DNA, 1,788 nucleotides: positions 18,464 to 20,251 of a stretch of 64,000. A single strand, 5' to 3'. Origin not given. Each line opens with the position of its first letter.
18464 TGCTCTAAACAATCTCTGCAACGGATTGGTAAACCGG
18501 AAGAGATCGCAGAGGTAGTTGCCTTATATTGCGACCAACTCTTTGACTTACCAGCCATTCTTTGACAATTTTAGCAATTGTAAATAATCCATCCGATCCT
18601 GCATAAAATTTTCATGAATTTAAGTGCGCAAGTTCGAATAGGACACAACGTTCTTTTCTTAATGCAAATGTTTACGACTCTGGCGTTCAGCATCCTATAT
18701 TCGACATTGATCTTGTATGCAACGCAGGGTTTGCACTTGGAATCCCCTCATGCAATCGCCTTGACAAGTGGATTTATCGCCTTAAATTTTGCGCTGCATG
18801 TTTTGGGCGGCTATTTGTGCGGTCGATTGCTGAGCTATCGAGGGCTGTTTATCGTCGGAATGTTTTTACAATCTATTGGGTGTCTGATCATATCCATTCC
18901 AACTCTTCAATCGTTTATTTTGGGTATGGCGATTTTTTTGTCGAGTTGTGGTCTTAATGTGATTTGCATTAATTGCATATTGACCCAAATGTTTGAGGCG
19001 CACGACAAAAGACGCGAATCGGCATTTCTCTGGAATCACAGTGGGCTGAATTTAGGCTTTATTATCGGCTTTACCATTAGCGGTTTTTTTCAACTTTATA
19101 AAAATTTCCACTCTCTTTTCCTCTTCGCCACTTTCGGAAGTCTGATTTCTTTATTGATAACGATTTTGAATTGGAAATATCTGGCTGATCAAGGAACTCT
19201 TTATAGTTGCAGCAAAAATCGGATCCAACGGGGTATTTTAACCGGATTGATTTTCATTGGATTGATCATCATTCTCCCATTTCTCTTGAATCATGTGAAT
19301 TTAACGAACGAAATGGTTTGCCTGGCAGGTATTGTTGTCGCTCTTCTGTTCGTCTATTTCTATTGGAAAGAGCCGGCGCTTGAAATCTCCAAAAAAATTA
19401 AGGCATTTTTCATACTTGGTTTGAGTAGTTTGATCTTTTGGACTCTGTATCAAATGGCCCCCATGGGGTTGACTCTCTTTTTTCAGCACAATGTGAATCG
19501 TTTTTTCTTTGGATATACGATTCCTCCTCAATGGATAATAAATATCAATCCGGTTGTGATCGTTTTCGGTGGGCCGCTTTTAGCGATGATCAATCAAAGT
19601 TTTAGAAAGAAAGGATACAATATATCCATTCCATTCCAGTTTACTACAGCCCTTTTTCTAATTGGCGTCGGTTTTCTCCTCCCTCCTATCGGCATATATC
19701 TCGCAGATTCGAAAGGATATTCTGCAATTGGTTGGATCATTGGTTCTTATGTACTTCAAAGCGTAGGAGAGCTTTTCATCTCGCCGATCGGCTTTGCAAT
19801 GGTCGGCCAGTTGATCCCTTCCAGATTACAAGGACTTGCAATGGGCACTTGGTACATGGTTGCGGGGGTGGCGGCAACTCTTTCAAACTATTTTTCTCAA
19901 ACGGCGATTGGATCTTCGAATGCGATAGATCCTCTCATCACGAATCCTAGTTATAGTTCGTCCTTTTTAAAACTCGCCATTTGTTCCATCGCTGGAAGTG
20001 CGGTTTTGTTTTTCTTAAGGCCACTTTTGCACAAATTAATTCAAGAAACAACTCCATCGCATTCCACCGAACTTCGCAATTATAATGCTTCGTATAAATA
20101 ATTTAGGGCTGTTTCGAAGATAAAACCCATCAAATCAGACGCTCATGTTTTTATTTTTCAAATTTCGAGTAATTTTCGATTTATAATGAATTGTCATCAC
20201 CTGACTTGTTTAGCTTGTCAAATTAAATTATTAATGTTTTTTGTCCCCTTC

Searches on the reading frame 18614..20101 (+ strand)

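Call 31: search_protein_families(library=pfam, proteins=[window:18614-20101:+], max_evalue=0.001)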
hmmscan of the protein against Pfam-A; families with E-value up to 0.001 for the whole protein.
window:18614-20101:+ (495 aa): 2 families
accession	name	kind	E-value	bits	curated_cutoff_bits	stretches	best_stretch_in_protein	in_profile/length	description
PF00854.27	PTR2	-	2.2e-23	83.3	27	1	80-430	12-378/392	POT family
PF07690.21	MFS_1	-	6.3e-15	55.4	33.4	1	14-274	1-281/347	Major Facilitator Superfamily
